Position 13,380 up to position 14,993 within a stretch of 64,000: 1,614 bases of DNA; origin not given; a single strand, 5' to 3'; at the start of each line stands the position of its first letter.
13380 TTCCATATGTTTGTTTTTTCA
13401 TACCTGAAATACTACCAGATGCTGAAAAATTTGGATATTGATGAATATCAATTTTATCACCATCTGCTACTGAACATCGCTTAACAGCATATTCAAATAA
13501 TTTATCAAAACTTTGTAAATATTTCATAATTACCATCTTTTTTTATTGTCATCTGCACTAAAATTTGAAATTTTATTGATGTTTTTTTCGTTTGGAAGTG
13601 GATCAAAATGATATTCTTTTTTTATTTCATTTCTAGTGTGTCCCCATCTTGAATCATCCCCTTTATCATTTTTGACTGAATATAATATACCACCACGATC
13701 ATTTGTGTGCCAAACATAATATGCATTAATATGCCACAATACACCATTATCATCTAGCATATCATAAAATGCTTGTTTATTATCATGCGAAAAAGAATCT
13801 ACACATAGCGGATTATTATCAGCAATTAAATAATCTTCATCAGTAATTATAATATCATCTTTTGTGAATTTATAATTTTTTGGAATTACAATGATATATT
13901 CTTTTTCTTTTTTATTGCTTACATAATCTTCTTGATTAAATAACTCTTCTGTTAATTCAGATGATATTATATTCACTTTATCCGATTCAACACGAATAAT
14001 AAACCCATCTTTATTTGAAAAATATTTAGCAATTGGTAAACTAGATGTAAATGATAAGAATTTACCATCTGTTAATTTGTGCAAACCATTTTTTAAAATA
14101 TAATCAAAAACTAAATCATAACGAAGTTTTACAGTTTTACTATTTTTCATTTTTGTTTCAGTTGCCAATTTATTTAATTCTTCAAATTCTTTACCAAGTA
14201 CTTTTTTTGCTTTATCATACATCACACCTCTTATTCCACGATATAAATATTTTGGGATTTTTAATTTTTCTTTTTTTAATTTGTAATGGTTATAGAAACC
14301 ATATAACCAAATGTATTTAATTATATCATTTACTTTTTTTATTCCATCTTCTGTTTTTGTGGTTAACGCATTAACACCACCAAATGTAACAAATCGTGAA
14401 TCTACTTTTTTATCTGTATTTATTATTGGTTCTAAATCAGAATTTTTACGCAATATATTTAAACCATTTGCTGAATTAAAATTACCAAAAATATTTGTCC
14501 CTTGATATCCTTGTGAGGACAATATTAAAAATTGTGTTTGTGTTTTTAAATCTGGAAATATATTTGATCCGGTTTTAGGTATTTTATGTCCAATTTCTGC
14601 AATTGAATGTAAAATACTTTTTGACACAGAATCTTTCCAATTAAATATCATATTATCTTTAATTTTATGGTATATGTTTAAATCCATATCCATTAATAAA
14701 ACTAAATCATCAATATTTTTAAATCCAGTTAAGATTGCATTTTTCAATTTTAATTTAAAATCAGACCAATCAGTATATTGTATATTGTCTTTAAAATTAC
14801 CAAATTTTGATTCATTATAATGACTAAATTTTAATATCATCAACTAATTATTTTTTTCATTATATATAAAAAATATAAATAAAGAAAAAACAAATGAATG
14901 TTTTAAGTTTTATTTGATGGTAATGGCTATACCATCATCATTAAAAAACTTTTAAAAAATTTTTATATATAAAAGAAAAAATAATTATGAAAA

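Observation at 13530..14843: Candidate R-S-E class mono-ADP-ribosyltransferase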

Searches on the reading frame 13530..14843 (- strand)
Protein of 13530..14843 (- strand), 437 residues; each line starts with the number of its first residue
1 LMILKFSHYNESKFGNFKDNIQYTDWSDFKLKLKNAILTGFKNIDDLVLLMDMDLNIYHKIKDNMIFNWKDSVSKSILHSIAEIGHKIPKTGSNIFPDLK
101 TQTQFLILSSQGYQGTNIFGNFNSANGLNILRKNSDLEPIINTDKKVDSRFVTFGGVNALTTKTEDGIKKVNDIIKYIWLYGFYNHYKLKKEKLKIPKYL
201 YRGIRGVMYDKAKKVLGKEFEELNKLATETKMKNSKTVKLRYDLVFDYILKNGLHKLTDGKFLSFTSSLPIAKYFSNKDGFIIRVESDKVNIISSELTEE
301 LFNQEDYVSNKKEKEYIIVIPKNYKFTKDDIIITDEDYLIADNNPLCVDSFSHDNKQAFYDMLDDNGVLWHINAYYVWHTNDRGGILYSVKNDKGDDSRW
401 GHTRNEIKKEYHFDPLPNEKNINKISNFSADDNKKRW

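Call 3: search_protein_families(library=pfam, proteins=[window:13530-14843:-], max_evalue=10)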
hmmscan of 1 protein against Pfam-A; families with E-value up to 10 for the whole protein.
window:13530-14843:- (437 aa): 1 family
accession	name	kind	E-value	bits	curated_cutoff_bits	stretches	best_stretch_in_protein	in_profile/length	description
PF18218.6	Spa1_C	-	1.9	9.4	26.4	1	304-338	19-53/99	Lantibiotic immunity protein Spa1 C-terminal domain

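Call 4: search_protein_families(library=phrogs, proteins=[window:13530-14843:-], max_evalue=10)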
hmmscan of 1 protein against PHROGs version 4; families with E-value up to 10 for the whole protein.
window:13530-14843:- (437 aa): 0 families

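Call 5: search_solved_structures(query=window:13530-14843:-, max_evalue=10, show_alignments=3)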
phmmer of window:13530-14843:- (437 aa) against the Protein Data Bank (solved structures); distinct sequences matched with E-value up to 10: 0.

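Call 6: find_homologous_proteins(query=window:13530-14840:-, max_evalue=0.01)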
Query window:13530-14840:- (436 aa): 36 proteins with E <= 0.01 among 4703 candidates.
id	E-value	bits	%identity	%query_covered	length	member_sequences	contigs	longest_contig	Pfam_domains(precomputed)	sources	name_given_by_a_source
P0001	8.5e-290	979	100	100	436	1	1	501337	-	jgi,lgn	jgi:hypothetical protein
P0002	1.4e-252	856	87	100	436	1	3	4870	-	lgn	-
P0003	4.9e-248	841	84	100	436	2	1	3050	-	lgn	-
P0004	4.5e-176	604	62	99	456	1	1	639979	-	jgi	jgi:hypothetical protein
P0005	5.3e-176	604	62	97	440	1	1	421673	-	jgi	jgi:hypothetical protein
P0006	6.3e-171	587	60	97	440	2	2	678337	-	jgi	jgi:hypothetical protein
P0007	6.2e-140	485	52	98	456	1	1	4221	-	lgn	-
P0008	2.6e-138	480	53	98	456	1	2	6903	-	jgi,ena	jgi:hypothetical protein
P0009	6.7e-123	429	50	99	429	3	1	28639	-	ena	-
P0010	1.2e-122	428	51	99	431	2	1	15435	-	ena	-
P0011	2.4e-120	420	50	99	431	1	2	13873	-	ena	-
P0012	4.8e-120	419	50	97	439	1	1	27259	-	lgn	-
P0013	3.9e-119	416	49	100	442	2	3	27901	-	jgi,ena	-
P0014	7.2e-118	412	49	98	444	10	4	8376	-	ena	-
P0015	1.0e-116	408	47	97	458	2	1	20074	-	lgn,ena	-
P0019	6.5e-112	393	47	98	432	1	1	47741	-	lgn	-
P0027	2.1e-96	342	44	96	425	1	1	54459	-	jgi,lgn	jgi:hypothetical protein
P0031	2.3e-85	305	39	94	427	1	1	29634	-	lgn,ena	-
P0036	3.2e-64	236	36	98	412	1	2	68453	-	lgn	-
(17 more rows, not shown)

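Call 10: search_solved_structures(query=A1, max_evalue=10, show_alignments=3)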
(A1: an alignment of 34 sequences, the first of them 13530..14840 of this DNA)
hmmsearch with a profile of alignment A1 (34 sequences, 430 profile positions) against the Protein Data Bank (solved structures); distinct sequences matched with E-value up to 10: 2.
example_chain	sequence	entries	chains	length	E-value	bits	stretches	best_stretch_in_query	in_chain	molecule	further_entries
2kxi_A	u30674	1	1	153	0.0066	18.6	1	201-281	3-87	Uncharacterized protein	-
8fmw_AH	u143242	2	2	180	0.1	14.7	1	55-133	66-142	50S ribosomal protein L6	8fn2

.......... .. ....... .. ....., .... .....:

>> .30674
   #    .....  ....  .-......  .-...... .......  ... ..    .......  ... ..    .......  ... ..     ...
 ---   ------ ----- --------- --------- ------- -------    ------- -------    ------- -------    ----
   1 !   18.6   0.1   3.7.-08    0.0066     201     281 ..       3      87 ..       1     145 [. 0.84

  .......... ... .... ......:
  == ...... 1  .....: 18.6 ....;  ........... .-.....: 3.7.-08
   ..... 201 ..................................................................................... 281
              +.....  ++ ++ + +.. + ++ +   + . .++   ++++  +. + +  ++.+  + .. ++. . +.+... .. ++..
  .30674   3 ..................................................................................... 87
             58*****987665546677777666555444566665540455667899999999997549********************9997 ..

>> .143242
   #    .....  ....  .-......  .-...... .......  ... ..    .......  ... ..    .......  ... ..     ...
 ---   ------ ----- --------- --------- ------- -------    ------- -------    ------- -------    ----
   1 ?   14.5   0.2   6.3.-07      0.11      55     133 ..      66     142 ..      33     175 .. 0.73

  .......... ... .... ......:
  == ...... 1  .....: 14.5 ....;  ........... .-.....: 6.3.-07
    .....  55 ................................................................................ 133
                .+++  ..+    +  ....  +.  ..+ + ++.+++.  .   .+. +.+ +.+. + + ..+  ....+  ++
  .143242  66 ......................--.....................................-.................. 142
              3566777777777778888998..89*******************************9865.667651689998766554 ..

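Call 18: predict_structure(alignment_id=A1)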
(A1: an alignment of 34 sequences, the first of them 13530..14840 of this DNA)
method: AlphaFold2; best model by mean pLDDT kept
length: 436 residues; sequences in the alignment: 34
mean_pLDDT: 88.5   pTM: 0.82
mean pLDDT of the five models: 88.5, 88.0, 87.1, 87.1, 86.7
residues with pLDDT >= 90: 284; 70-90: 129; 50-70: 11; < 50: 12
segments of 3 or more residues with pLDDT < 50: 1-11
pLDDT, mean of each block of 10 residues (from residue 1): 32 75 95 95 96 96 90 82 79 88 93 81 88 92 81 87 94 96 92 94 86 88 92 92 95 84 93 92 95 92 82 92 94 94 93 94 92 92 92 74 93 93 94 70
secondary structure, 60 per line:
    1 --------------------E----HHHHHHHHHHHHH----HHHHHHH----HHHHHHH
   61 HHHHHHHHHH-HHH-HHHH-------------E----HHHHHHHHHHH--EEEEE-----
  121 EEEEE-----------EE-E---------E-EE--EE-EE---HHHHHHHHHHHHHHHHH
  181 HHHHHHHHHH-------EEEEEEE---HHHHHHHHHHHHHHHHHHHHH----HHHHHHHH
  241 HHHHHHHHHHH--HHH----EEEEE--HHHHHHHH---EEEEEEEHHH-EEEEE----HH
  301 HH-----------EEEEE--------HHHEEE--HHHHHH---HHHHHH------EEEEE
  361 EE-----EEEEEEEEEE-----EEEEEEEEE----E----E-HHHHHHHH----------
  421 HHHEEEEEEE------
elements in order: H26-38 H43-49 H54-70 H76-79 H98-108 E111-115 E121-125 H164-190 E198-204 H208-228 H233-251 E261-265 H268-275 E279-285 E290-294 H299-302 E314-318 E330-332 H335-340 H344-349 E356-362 E368-377 E383-391 H403-410 E424-430

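Call 21: search_protein_representatives(protein=window:13530-14840:-)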
Query: 436 residues. Proteins with E-value up to 0.001 (for the whole library): 70; up to 1e-10: 61; up to 1e-30: 32. The best 70 are listed.
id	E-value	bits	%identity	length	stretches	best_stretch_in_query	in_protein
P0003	1.6e-248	841.2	84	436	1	1-436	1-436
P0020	8.4e-111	387.3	50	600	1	11-431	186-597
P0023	1.5e-108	379.9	49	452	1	5-436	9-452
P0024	9.1e-108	377.3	49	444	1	2-430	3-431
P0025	2.6e-107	375.8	50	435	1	12-430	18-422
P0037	9.4e-104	364.1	45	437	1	9-436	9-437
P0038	1.4e-94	333.9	47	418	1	12-430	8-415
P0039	5.3e-91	322.1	42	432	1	2-432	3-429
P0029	3.3e-89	316.2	48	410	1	16-428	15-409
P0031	7.3e-86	305.2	41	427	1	19-431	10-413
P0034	3.3e-81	289.8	44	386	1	19-430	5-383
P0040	3.4e-81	289.8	45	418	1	10-427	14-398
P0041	2.1e-75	270.7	41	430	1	20-428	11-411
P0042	3.9e-72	259.9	43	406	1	11-430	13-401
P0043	2.2e-70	254.2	42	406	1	8-429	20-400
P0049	2.4e-53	198.0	36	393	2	163-436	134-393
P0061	1.1e-29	120.1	30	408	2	159-428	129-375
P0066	1.3e-22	96.7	27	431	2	145-421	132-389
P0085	1.1e-13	67.3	25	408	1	12-417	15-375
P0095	7.0e-07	44.9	24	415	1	146-417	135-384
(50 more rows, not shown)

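Call 23: fold_search(model_id=the predicted structure, library=pdb)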
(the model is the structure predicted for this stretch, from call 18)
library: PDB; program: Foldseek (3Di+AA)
matches with E <= 10: 727; with E <= 0.001: 0
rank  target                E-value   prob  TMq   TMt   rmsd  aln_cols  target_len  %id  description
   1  9nju_A                8.4e-01  0.12  0.08  0.02   8.9        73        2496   14  Structure of native homodimer of D. discoideum polyketide synthase Pks16 (released 2025-03-12)
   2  8osi                  1.1e+00  0.44  0.08  0.08   2.5        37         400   16  Genetically encoded green ratiometric calcium indicator FNCaMP in calcium-bound state (released 2023-05-24)
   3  7a0t_B                1.2e+00  0.23  0.09  0.11   6.1        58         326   12  Crystal structure of kievitone hydratase from Nectria haematococca (P21 SG) (released 2021-08-18)
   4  5exc_bb               1.3e+00  0.35  0.08  0.20   3.5        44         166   11  Photoconverted red fluorescent protein DendRFP (released 2016-08-03)
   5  3vic_A                1.3e+00  0.03  0.07  0.13  19.2       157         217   10  Green-fluorescent variant of the non-fluorescent chromoprotein Rtms5 (released 2012-06-06)
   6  3ir8_B                1.3e+00  0.02  0.06  0.12  19.8       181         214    6  Red fluorescent protein mKeima at pH 7.0 (released 2009-09-08)
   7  6m9y_B                1.4e+00  0.38  0.08  0.19   2.5        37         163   14  X-ray Structure of Branchiostoma floridae fluorescent protein lanFP6A (released 2019-03-13)
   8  7x2b                  1.4e+00  0.10  0.06  0.11   9.1        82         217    8  Red fluorescent protein from Diadumene lineata (released 2023-03-01)
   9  2gw4_B                1.6e+00  0.35  0.08  0.20   2.6        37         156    5  Crystal structure of stony coral fluorescent protein Kaede, red form (released 2007-05-08)
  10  7z7p_A                1.6e+00  0.23  0.09  0.16   4.6        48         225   17  Structure of the fluorescent protein NeonCyan0.95 at pH 5.6 (released 2022-05-04)
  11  7rrh_E                1.6e+00  0.02  0.06  0.12  21.3       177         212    7  Crystal structure of fast switching R66M/M159T mutant of fluorescent protein Dronpa (Dronpa2) (released 2021-10-13)
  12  7z7p_B                1.6e+00  0.23  0.09  0.16   4.6        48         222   17  Structure of the fluorescent protein NeonCyan0.95 at pH 5.6 (released 2022-05-04)
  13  2btj_A                1.6e+00  0.11  0.07  0.16   4.2        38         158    5  Fluorescent Protein EosFP - red form (released 2005-06-23)
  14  7z7p_F                1.6e+00  0.08  0.06  0.10  10.4        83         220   11  Structure of the fluorescent protein NeonCyan0.95 at pH 5.6 (released 2022-05-04)
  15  5ltp_B                1.6e+00  0.06  0.07  0.12  13.8       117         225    9  Structure of the Yellow-Green Fluorescent Protein mNeonGreen from Branchiostoma lanceolatum at the acidic pH 4.5 (released 2016-12-21)
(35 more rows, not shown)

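Call 26: search_protein_families(library=pfam, alignment_id=A2, max_evalue=10)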
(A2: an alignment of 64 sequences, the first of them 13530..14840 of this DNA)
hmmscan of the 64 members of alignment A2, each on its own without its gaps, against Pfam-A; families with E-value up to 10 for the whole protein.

A. member 1, window:13530-14840:- (436 aa): 1 family
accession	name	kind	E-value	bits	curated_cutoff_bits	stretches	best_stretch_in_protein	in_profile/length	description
PF18218.6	Spa1_C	-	1.9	9.4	26.4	1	303-337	19-53/99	Lantibiotic immunity protein Spa1 C-terminal domain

B. families by the number of members that match (of 64 scanned): 33 families (the first 25 are shown)
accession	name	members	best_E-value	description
PF02201.23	SWIB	3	0.027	SWIB/MDM2 domain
PF03574.21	Peptidase_S48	2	0.0019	Peptidase family S48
PF23989.1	PilB3_C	2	0.062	PilB3-like, C-terminal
PF21956.1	DUF6922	1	0.0048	Family of unknown function (DUF6922)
PF02281.22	Dimer_Tnp_Tn5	1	0.011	Transposase Tn5 dimerisation domain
PF25785.1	TPR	1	0.013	Nucleoprotein TPR-like domain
PF21198.3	ASH2L-like_WH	1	0.015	Set1/Ash2 histone methyltransferase complex subunit ASH2-like, WH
PF14253.11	AbiH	1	0.019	Bacteriophage abortive infection AbiH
PF24409.1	wHTH-PRTase_assc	1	0.029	wHTH-PRTase associated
PF03989.18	DNA_gyraseA_C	1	0.031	DNA gyrase C-terminal domain, beta-propeller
PF24964.1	DUF7769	1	0.043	Domain of unknown function (DUF7769)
PF07463.16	NUMOD4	1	0.047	NUMOD4 motif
PF06620.16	DUF1150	1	0.063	Protein of unknown function (DUF1150)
PF01672.21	Plasmid_parti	1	0.082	Putative plasmid partition protein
PF01417.26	ENTH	1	0.083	ENTH domain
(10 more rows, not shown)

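Call 27: search_solved_structures(query=A2, max_evalue=10, show_alignments=5)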
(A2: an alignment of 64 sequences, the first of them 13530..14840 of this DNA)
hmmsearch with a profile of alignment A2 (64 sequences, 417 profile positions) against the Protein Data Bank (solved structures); distinct sequences matched with E-value up to 10: 3.
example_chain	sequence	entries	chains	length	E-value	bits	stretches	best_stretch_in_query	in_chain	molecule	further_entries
2kxi_A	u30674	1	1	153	0.082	14.9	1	175-252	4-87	Uncharacterized protein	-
7nyq_A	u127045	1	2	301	1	11.2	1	294-339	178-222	Meiotic P26, isoform C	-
4q47_A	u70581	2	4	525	2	10.3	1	210-255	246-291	DNA helicase RecQ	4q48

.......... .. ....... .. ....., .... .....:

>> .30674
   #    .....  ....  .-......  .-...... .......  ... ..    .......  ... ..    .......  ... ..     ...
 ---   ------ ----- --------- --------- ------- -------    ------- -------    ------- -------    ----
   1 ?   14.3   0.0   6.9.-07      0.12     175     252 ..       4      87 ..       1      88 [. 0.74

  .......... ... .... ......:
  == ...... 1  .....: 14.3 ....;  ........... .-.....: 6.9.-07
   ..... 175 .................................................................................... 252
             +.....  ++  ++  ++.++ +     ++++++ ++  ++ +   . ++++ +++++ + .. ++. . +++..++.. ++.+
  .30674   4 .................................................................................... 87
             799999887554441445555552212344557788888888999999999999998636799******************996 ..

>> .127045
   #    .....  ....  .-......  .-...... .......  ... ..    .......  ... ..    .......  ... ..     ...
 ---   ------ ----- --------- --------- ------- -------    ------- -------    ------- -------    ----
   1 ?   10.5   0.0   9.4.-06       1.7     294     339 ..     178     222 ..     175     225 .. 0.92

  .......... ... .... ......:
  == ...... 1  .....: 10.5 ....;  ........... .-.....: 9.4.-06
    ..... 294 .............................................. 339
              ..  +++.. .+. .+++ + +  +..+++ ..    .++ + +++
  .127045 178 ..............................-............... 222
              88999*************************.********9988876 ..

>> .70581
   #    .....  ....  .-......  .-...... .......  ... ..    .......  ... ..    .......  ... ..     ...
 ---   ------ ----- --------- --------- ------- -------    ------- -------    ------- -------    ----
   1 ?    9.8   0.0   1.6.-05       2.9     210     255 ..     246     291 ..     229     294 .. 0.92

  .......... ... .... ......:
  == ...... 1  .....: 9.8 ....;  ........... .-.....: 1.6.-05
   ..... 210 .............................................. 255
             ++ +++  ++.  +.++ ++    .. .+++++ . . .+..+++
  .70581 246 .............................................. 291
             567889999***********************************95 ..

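Call 32: find_encoding_contigs(protein=P0004, flank=8000, max_places=3)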
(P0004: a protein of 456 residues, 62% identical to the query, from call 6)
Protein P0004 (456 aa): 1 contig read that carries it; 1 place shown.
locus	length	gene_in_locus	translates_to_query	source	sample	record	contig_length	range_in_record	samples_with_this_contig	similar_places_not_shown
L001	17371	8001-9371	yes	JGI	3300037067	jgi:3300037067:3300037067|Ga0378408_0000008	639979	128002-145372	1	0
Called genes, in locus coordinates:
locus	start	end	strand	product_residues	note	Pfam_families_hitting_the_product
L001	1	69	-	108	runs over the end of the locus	-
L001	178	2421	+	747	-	-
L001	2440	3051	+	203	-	-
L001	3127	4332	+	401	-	PF00575:S1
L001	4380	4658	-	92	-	-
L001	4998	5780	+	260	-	PF02562:PhoH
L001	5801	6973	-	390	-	-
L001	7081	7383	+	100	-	-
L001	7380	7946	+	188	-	-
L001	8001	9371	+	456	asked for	-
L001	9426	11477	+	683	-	PF01743:PolyA_pol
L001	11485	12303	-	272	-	PF14528:LAGLIDADG_3 (weak)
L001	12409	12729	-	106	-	-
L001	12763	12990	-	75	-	-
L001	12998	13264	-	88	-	-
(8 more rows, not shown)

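Call 33: find_encoding_contigs(protein=P0036, flank=8000, max_places=3)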
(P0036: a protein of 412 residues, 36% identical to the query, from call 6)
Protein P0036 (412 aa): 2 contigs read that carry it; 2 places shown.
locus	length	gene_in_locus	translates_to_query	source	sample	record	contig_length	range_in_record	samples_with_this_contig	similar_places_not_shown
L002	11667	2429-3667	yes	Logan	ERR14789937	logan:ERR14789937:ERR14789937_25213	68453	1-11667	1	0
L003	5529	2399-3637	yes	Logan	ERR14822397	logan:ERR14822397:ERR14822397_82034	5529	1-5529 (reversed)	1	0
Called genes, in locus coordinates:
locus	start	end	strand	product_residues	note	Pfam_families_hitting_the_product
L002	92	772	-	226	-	PF27024:Phage_T7_kinase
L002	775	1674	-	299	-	-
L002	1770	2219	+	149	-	PF01981:PTH2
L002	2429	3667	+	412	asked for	-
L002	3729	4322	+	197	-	PF00210:Ferritin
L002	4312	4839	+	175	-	-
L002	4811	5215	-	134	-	-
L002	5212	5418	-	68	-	-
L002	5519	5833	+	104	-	-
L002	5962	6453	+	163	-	-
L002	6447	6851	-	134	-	-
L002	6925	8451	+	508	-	PF04055:Radical_SAM, PF13353:Fer4_12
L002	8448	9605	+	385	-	-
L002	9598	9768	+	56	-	-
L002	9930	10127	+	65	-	-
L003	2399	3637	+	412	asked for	-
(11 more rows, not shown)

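Call 35: find_encoding_contigs(protein=P0001, flank=10000, max_places=3)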
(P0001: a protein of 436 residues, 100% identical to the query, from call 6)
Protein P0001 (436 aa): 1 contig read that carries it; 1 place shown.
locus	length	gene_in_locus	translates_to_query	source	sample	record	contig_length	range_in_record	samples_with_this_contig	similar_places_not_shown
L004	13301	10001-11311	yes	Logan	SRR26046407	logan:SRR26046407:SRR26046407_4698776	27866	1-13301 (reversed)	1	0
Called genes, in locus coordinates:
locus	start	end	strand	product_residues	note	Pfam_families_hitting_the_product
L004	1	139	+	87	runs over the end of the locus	-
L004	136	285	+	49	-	-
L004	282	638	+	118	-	-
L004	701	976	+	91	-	-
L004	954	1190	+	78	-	-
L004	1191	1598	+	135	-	PF01981:PTH2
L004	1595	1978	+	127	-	-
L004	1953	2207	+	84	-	-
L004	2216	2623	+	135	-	PF11750:DUF3307 (weak)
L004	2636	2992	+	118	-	-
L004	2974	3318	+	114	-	-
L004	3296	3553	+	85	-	-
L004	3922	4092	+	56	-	-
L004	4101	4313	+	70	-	-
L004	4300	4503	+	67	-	-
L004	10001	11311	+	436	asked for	-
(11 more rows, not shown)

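Call 56: search_dna_similar(query=window:13530-14840:-, collection=phages, mode=protein, max_evalue=0.01, max_rows=20)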
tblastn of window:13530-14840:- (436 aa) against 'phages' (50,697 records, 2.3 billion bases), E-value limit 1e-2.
No match.
